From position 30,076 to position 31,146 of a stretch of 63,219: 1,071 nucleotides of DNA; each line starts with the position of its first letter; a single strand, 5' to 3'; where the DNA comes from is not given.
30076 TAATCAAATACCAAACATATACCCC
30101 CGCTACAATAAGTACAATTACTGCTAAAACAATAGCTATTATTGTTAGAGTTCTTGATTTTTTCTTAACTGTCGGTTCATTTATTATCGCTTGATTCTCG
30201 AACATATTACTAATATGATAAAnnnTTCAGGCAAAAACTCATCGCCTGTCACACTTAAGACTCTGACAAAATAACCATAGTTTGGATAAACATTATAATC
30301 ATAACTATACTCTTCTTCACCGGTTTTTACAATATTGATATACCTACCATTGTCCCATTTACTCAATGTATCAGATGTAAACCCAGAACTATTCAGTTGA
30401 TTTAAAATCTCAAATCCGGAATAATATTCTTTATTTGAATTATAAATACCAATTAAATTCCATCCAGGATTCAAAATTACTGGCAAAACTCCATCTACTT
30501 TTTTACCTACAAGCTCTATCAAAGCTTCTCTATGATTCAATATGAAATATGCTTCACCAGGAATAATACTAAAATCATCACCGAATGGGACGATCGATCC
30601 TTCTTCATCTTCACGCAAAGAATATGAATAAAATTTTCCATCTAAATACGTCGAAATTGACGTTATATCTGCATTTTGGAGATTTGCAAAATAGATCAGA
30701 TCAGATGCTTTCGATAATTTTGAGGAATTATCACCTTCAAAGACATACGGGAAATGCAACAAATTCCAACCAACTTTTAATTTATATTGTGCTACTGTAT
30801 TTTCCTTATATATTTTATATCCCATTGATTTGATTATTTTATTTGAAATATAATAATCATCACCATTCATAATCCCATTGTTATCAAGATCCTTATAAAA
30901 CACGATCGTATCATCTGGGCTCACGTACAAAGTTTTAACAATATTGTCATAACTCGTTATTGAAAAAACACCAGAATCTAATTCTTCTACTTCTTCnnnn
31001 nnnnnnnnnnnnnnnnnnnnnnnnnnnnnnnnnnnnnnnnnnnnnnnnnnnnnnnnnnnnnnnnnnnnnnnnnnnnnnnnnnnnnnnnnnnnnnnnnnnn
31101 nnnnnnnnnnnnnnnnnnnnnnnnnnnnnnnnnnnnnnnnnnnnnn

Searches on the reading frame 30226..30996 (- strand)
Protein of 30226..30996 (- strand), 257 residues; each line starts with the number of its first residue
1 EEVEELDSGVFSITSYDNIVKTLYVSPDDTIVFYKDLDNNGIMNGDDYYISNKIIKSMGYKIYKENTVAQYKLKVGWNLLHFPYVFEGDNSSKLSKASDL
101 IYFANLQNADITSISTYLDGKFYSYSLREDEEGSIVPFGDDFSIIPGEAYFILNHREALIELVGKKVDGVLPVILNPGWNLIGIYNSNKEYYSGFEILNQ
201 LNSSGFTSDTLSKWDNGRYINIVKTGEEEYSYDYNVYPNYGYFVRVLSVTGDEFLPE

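Call 44: find_related_loci(query=A6, collection=genome_contigs, flank=6000)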
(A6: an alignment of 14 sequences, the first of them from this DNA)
Query A6 (257 aa) in genome_contigs; peptide patterns used: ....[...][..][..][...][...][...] (x = any residue, [..] = any of these).
16 stretches matched a pattern; 4 encode a relative of the query (tblastn E <= 1e-3); 3 distinct loci.
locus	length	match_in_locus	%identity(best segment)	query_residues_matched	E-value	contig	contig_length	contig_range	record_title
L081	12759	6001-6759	38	3-257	3e-62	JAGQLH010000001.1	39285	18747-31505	MAG: Candidatus Dojkabacteria bacterium isolate HKST-UBA11 NODE_1_length_39285_cov_2.934937, whole genome shotgun sequen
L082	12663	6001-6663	35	25-246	2e-44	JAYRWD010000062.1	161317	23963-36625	MAG: Candidatus Dojkabacteria bacterium isolate NJ_NJASGE3bin.36 k141_1662897, whole genome shotgun sequence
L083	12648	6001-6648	36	29-244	8e-43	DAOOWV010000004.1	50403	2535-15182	MAG TPA_asm: Candidatus Dojkabacteria bacterium isolate AMR_MDS_2406 NODE_732_length_50403_cov_6.086438, whole genome sh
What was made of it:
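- Tried and rejected: The genome-collection scan returned only 3 loci, because a single peptide pattern was used (call 44).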

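Call 64: predict_structure(alignment_id=A6)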
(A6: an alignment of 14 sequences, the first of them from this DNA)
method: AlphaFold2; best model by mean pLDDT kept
length: 257 residues; sequences in the alignment: 14
mean_pLDDT: 91.1   pTM: 0.81
mean pLDDT of the five models: 91.1, 91.0, 90.6, 89.8, 88.7
residues with pLDDT >= 90: 175; 70-90: 77; 50-70: 5; < 50: 0
segments of 3 or more residues with pLDDT < 50: none
pLDDT, mean of each block of 10 residues (from residue 1): 72 84 83 85 85 82 89 95 90 94 96 93 95 94 93 96 92 93 95 97 95 93 95 96 95 90
secondary structure, 60 per line:
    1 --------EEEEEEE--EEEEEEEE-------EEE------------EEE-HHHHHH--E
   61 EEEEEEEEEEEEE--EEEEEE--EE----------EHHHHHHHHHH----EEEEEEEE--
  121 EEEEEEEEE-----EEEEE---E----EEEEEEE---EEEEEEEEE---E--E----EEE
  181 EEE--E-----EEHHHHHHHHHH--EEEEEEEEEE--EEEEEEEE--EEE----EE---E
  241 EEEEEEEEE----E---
elements in order: E9-15 E18-25 E33-35 E48-50 H52-57 E60-73 E76-81 H97-106 E111-118 E121-129 E135-139 E148-154 E158-166 E178-183 H194-203 E206-215 E218-225 E228-230 E240-249

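Call 66: fold_search(model_id=the predicted structure, library=pdb)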
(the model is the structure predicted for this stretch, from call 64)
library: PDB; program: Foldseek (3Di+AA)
matches with E <= 10: 660; with E <= 0.001: 0
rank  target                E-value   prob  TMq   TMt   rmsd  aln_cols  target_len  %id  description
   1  2bjr_A                1.7e-02  0.16  0.12  0.10  18.6       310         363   10  Crystal structure of the nematode sperm cell motility protein MFP2B (released 2005-03-16)
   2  1nt0_A                2.6e-02  0.11  0.12  0.12  23.1       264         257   10  Crystal structure of the CUB1-EGF-CUB2 region of MASP2 (released 2003-05-20)
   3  2yn3_C                2.8e-02  0.10  0.12  0.11  24.3       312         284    9  Structural insight into the giant calcium-binding adhesin SiiE: implications for the adhesion of Salmonella enterica t (released 2013-04-03)
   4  2yn5_A                6.3e-02  0.09  0.13  0.12  24.4       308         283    9  Structural insight into the giant calcium-binding adhesin SiiE: implications for the adhesion of Salmonella enterica t (released 2013-04-03)
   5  1n26_A                6.6e-02  0.08  0.12  0.11  21.9       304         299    6  Crystal Structure of the extra-cellular domains of Human Interleukin-6 Receptor alpha chain (released 2002-12-18)
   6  3vkl_A                8.1e-02  0.07  0.11  0.11  16.9       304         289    9  Protease-resistant mutant form of human Galectin-8 in complex with two lactose molecules (released 2012-09-12)
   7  7ffe_N                8.1e-02  0.07  0.10  0.07  29.6       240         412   10  Cryo-EM structure of VEEV VLP (released 2021-10-20)
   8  9eva_A                9.4e-02  0.08  0.14  0.08  19.1       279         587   11  3DFlex refinement of the CryoEM structure of DeCLIC nanodisc with 10mM calcium (released 2025-04-09)
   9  9eva_D                1.3e-01  0.06  0.14  0.08  20.3       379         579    9  3DFlex refinement of the CryoEM structure of DeCLIC nanodisc with 10mM calcium (released 2025-04-09)
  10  8ua4_E                1.3e-01  0.05  0.09  0.06  27.4       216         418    8  Structure of eastern equine encephalitis virus VLP in complex with VLDLR LA1 (released 2024-08-14)
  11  2yn5_B                1.5e-01  0.07  0.13  0.12  24.1       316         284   10  Structural insight into the giant calcium-binding adhesin SiiE: implications for the adhesion of Salmonella enterica t (released 2013-04-03)
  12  6grq_A                2.0e-01  0.08  0.14  0.09  19.2       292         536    9  Paired immunoglobulin-like receptor B (PirB) or Leukocyte immunoglobulin-like receptor subfamily B member 3 (LILRB3) f (released 2019-02-06)
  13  6wby                  2.4e-01  0.18  0.17  0.04  19.5       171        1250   12  Single-Particle Cryo-EM Structure of Arabinofuranosyltransferase AftD from Mycobacteria, Mutant R1389S Class 2 (released 2020-05-13)
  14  1sg3_A                2.4e-01  0.08  0.16  0.14  17.5       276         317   11  Structure of allantoicase (released 2004-03-02)
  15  2qqj                  2.4e-01  0.06  0.13  0.11  17.4       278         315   10  Crystal Structure of the b1b2 Domains from Human Neuropilin-2 (released 2007-11-20)
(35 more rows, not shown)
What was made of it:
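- Tried and rejected: A fold search with the C-terminal domain found nothing (call 66).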
